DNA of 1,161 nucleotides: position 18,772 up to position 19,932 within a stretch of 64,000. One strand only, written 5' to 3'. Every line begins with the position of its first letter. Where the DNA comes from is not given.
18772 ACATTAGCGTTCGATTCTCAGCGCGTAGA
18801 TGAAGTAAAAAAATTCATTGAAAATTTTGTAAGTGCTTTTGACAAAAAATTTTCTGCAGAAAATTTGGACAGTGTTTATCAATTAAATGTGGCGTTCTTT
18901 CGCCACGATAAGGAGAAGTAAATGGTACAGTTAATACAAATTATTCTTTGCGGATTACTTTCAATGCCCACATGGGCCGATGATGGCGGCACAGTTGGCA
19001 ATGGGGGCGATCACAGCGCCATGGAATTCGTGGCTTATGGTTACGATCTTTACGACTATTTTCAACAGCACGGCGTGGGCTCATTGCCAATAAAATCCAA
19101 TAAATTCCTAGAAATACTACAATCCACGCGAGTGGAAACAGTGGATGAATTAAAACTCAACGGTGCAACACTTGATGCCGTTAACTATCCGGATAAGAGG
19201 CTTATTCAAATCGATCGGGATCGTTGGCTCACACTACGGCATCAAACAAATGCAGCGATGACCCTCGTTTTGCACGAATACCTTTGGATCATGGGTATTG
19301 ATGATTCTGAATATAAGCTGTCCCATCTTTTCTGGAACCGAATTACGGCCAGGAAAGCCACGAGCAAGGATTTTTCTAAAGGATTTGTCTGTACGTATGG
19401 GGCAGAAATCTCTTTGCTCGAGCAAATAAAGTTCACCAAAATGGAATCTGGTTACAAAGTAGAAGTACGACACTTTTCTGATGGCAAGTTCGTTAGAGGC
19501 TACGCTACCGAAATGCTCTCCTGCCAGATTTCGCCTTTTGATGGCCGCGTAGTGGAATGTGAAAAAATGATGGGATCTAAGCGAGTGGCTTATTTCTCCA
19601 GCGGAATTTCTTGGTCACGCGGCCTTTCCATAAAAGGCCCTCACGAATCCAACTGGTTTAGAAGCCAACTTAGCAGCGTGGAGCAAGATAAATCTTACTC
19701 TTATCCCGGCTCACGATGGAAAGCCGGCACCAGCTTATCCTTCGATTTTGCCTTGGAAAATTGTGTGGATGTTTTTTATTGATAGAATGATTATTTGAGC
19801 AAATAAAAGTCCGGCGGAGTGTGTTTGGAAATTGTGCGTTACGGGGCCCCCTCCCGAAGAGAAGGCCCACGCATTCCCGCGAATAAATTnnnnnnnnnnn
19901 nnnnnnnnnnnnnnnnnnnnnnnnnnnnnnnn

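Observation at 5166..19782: Two copies of a conserved two-gene module: TIGR02147-like protein followed by a secreted GNGG...HExLW protein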

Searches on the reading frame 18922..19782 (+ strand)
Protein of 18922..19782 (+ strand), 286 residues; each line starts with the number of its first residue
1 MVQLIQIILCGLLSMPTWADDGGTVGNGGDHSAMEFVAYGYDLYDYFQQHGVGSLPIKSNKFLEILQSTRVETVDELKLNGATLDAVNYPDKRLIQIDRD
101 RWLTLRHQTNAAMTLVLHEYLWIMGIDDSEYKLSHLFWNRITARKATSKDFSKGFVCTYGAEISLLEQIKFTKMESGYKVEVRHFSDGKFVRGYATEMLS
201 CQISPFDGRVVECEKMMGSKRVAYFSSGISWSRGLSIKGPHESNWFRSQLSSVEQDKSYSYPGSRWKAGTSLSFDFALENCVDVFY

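Call 7: search_protein_families(library=ncbifam, proteins=[window:18922-19782:+], max_evalue=1)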
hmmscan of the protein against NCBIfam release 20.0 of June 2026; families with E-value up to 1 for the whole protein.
window:18922-19782:+ (286 aa): 0 families

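Call 8: search_protein_families(library=pfam, proteins=[window:18922-19782:+], max_evalue=1)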
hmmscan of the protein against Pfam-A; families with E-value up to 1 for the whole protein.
window:18922-19782:+ (286 aa): 0 families

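Call 12: find_homologous_proteins(query=window:18922-19782:+, max_evalue=0.001)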
Query window:18922-19782:+ (286 aa): 14 proteins with E <= 0.001 among 330 candidates.
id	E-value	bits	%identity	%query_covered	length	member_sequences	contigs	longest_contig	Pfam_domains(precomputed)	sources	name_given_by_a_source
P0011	9.1e-194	660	100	100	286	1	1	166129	-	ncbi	-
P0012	3.3e-21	94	40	52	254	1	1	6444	-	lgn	-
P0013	1.1e-17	82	41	48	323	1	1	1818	-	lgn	-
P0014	5.8e-16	76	36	42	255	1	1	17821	-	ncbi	-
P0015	2.2e-14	71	35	46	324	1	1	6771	-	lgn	-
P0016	5.3e-14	70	36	47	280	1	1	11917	-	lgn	-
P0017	9.1e-14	69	38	41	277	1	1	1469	-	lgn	-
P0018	8.4e-13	66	30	75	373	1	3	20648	PF13855.13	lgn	-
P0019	2.3e-11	61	36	40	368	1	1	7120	-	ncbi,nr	ncbi:MAG: hypothetical protein EOP11_05430 [Proteobacteria bacterium]|nr:MAG: hypothetical protein E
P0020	3.0e-11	61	32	49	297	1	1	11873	-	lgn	-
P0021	3.5e-8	51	32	45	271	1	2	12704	-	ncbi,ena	-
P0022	8.9e-7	46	29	52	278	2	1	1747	-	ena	-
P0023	2.7e-6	45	32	45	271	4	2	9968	-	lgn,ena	-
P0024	5.1e-6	44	37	25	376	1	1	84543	-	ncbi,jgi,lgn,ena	-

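Call 20: find_encoding_contigs(protein=P0014, flank=5000, max_places=2)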
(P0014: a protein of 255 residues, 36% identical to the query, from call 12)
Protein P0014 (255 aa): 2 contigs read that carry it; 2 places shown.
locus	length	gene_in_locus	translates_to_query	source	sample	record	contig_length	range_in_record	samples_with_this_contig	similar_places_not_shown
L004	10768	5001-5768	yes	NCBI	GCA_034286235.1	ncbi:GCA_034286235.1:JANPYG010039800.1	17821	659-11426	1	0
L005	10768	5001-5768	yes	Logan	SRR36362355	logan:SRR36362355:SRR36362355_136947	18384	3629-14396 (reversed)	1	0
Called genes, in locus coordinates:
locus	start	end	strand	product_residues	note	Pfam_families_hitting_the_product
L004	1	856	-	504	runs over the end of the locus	?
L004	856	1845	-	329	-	PF01547:SBP_bac_1, PF13531:SBP_bac_11, PF13416:SBP_bac_8, PF13343:SBP_bac_6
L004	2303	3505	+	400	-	-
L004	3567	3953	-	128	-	-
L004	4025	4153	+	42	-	-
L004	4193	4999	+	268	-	PF13560:HTH_31 (weak), PF14394:DUF4423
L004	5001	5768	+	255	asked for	-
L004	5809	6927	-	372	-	PF21088:MS_channel_1st, PF00924:MS_channel_2nd, PF21082:MS_channel_3rd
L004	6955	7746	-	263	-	PF02673:BacA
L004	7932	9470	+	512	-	PF00082:Peptidase_S8, PF02368:Big_2 (weak), PF26918:Ig_Eae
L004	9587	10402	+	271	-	PF00378:ECH_1, PF16113:ECH_2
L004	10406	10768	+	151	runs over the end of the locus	PF14539:DUF4442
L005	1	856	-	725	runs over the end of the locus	PF07715:Plug, PF00593:TonB_dep_Rec_b-barrel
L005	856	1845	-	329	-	PF01547:SBP_bac_1, PF13531:SBP_bac_11, PF13416:SBP_bac_8, PF13343:SBP_bac_6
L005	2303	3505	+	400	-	-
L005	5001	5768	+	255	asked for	-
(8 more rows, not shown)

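Call 21: find_encoding_contigs(protein=P0024, flank=5000, max_places=2)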
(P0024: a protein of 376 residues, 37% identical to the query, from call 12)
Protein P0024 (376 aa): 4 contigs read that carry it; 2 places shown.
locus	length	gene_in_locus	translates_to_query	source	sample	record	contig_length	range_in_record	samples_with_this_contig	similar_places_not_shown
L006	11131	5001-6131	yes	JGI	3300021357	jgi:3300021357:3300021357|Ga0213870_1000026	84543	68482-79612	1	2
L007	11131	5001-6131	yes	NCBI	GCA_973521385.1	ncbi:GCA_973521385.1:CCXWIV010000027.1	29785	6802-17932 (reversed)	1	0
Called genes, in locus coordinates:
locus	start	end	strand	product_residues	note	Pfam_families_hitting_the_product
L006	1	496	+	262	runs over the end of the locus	PF20772:TACO1_YebC_N, PF01709:Transcrip_reg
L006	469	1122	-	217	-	PF03942:DTW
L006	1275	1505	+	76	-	-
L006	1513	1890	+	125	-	PF01850:PIN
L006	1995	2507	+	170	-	-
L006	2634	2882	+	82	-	-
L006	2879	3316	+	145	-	PF01850:PIN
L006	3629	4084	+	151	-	-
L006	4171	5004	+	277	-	PF01381:HTH_3 (faint), PF14394:DUF4423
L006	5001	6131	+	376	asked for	-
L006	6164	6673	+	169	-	PF02075:RuvC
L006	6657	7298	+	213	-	PF01330:RuvA_N, PF00633:HHH (faint), PF02371:Transposase_20 (faint), PF14520:HHH_5, PF21176:RecR_HhH (faint), PF07499:RuvA_C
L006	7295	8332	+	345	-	PF13173:AAA_14 (faint), PF05496:RuvB_N, PF00004:AAA, PF07728:AAA_5, PF17864:AAA_lid_4, PF05491:WHD_RuvB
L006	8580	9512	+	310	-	PF03331:LpxC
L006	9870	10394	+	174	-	PF10543:ORF6N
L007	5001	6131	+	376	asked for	-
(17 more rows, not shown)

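Call 41: predict_structure(alignment_id=A2)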
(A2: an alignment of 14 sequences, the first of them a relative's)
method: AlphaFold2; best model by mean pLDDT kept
length: 286 residues; sequences in the alignment: 14
mean_pLDDT: 61.2   pTM: 0.49
mean pLDDT of the five models: 61.2, 59.8, 58.8, 58.6, 57.5
residues with pLDDT >= 90: 77; 70-90: 49; 50-70: 22; < 50: 138
segments of 3 or more residues with pLDDT < 50: 17-26, 149-169, 183-217, 219-286
pLDDT, mean of each block of 10 residues (from residue 1): 80 59 50 91 87 84 95 94 95 96 88 95 95 88 61 34 40 52 43 43 43 42 33 29 33 30 28 26 24
secondary structure, 60 per line:
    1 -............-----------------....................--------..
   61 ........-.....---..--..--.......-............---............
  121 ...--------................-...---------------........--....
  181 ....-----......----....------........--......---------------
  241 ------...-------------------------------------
elements in order: H2-13 H31-50 H59-68 E70-74 E86-89 E94-98 H99-105 H109-123 H132-147 E167-174 E177-184 E190-195 E200-203 E210-217 E220-225

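Call 45: search_protein_representatives(alignment_id=A2)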
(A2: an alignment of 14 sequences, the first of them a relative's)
Query: 14 sequences, 286 profile positions. Proteins with E-value up to 0.001 (for the whole library): 2502; up to 1e-10: 1403; up to 1e-30: 289. The best 150 are listed.
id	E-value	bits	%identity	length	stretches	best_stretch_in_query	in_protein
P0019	2.5e-72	260.3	-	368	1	1-273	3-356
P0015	3.1e-72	260.0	-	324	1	1-280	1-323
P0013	3.0e-71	256.7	-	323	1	1-277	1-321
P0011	9.2e-68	245.3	-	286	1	1-261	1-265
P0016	2.4e-65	237.4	-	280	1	1-281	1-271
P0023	2.2e-64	234.2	-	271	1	1-261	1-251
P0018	3.1e-64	233.7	-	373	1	1-273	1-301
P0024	2.2e-62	227.6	-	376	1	1-285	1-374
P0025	4.1e-55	203.8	-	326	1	10-273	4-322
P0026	7.3e-50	186.6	-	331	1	5-273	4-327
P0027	8.3e-50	186.4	-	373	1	5-210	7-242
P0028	3.2e-49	184.5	-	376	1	4-143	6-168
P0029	3.4e-49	184.4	-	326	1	1-268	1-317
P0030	4.1e-49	184.1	-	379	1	9-143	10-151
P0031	9.1e-49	183.0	-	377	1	1-143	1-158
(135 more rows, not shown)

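Call 66: search_solved_structures(query=A2, max_evalue=10, show_alignments=2)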
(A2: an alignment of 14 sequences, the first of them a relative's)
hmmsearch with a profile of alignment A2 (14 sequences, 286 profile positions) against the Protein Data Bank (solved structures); distinct sequences matched with E-value up to 10: 0.

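Call 68: search_protein_families(library=padloc, proteins=[window:18922-19782:+], max_evalue=0.1)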
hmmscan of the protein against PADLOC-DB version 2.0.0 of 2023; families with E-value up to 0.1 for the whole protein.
window:18922-19782:+ (286 aa): 0 families

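Call 87: search_protein_families(library=pfam, alignment_id=A8, max_evalue=0.001)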
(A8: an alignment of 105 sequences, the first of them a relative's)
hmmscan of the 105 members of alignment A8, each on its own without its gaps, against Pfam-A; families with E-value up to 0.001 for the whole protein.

A. member 1, P0011 (286 aa): 0 families

B. families by the number of members that match (of 105 scanned): 27 families (the first 25 are shown)
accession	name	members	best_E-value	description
PF13855.12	LRR_8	16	1.7e-27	Leucine rich repeat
PF13505.12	OMP_b-brl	15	1.8e-10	Outer membrane protein beta-barrel domain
PF12799.13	LRR_4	8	3.5e-12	Leucine Rich repeats (2 copies)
PF13306.12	LRR_5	6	4.1e-10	BspA type Leucine rich repeat region (6 copies)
PF18894.6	PhageMetallopep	4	0.00021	Putative phage metallopeptidase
PF14580.12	LRR_9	3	3.1e-07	Leucine-rich repeat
PF00560.39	LRR_1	3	1.4e-06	Leucine Rich Repeat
PF23952.1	LRR_EndoS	2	0.00011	Endo-beta-N-acetylglucosaminidase EndoS LRR domain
PF25174.1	Beta-prop_THOC3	1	2.7e-09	THOC3 beta-propeller domain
PF24814.1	WD40_Prp19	1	3.7e-09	Prp19 WD40 domain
PF12796.13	Ank_2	1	1.7e-08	Ankyrin repeats (3 copies)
PF23414.1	Beta-prop_EML_2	1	4.9e-08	Echinoderm microtubule-associated protein second beta-propeller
PF25173.1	Beta-prop_WDR3_1st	1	1.4e-06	WDR3 first beta-propeller domain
PF00023.36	Ank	1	2e-06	Ankyrin repeat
PF23598.1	LRR_14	1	8.5e-06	Leucine-rich repeat region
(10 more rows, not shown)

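Call 105: search_dna_similar(query=window:18922-19782:+, collection=phages, mode=protein, max_evalue=0.001, max_rows=10)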
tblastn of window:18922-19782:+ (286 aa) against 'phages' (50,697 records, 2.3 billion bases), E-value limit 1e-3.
No match.

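Call 107: search_solved_structures(query=A8, max_evalue=10, show_alignments=3)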
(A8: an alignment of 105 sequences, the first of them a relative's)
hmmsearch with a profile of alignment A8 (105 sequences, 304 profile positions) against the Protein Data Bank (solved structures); distinct sequences matched with E-value up to 10: 1.
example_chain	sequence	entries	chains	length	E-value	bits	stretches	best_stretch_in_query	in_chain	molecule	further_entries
5cwf_A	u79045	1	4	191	0.12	15.2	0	33-67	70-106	Designed helical repeat protein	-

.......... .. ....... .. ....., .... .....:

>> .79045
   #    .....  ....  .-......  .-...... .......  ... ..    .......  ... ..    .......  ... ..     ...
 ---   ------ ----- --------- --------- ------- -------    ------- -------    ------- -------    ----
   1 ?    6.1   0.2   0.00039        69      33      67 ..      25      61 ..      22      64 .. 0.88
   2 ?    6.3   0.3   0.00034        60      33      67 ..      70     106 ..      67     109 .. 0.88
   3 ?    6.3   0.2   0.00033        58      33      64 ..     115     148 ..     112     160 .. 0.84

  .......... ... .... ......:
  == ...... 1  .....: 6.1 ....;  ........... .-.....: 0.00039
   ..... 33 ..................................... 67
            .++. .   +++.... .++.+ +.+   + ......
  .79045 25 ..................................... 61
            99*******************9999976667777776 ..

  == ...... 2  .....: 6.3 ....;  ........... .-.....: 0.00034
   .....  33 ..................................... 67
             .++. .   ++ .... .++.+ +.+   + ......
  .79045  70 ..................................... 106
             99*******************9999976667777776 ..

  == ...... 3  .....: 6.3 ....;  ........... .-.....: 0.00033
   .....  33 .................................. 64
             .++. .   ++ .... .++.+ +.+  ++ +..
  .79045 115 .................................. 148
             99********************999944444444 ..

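Call 112: fold_search(model_id=the predicted structure, library=pdb)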
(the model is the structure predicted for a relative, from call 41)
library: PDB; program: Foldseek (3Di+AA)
matches with E <= 10: 953; with E <= 0.001: 0
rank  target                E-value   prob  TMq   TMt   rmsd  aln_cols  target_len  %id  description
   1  4qhi_A                3.5e-02  0.98  0.24  0.55   9.8       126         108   11  Crystal structure of Methanocaldococcus jannaschii selecase mutant R36W (released 2014-07-16)
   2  4qhi_C                7.1e-02  0.98  0.25  0.59   9.2       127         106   12  Crystal structure of Methanocaldococcus jannaschii selecase mutant R36W (released 2014-07-16)
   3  7zx4_A                2.0e-01  0.84  0.17  0.14   8.9        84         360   12  Clathrin N-terminal domain in complex with a HURP phospho-peptide (released 2023-03-29)
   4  3fa7_A                2.2e-01  0.30  0.14  0.25  10.3        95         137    8  Crystal structure of the apo R132K:R111L:L121E:R59E mutant of cellular retinoic acid-binding protein II at 1.90 angstr (released 2009-10-27)
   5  2zae_D                2.2e-01  0.28  0.12  0.30  13.6       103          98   11  Crystal structure of protein Ph1601p in complex with protein Ph1771p of archaeal ribonuclease P from Pyrococcus horiko (released 2008-10-14)
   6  3fa9_A                2.5e-01  0.30  0.14  0.25  10.4        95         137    8  Crystal structure of the apo R132K:Y134F:R111L:L121D mutant of cellular retinoic acid-binding protein II at 1.94 angst (released 2009-10-27)
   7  4qgw_A                2.7e-01  0.44  0.14  0.25   5.8        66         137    9  Crystal structure of the R132K:R111L:L121D mutant of Cellular Retinoic Acid Binding ProteinII complexed with a synthet (released 2015-01-28)
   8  8fo7                  3.0e-01  0.08  0.14  0.05  18.5       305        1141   10  Cryo-EM structure of LRRK2 bound to type I inhibitor LRRK2-IN-1 (released 2024-01-17)
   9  7oxx_B                3.5e-01  0.23  0.15  0.26  10.6       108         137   11  CrabP2 mutant R30AK31A (released 2022-07-13)
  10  6qnp_D                3.8e-01  0.69  0.17  0.14   8.6        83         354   12  CLATHRIN HEAVY CHAIN N-TERMINAL DOMAIN BOUND TO GTSE1 LIDL MOTIF (released 2019-08-28)
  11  1bpo_B                4.0e-01  0.75  0.15  0.10   3.9        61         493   11  CLATHRIN HEAVY-CHAIN TERMINAL DOMAIN AND LINKER (released 1998-12-16)
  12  7a9z_AAA              4.0e-01  0.35  0.16  0.27   7.2        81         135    6  Structural comparison of cellular retinoic acid binding protein I and II in the presence and absence of natural and  (released 2021-02-17)
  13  9exg_B                4.2e-01  0.80  0.16  0.12   3.9        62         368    6  Crystal structure of Yeast Clathrin Heavy Chain N-terminal domain bound to Epsin-2 peptide (LIDL) (released 2024-11-13)
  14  6mox                  4.2e-01  0.20  0.15  0.25  10.3       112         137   10  Crystal Structure of the All-trans Retinal-Bound R111K:Y134F:T54V:R132Q:P39Q:R59Y:L121E Human Cellular Retinoic Acid Bin (released 2019-01-09)
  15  1c9i_A                4.5e-01  0.77  0.16  0.13   3.9        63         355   13  PEPTIDE-IN-GROOVE INTERACTIONS LINK TARGET PROTEINS TO THE B-PROPELLER OF CLATHRIN (released 2000-02-07)
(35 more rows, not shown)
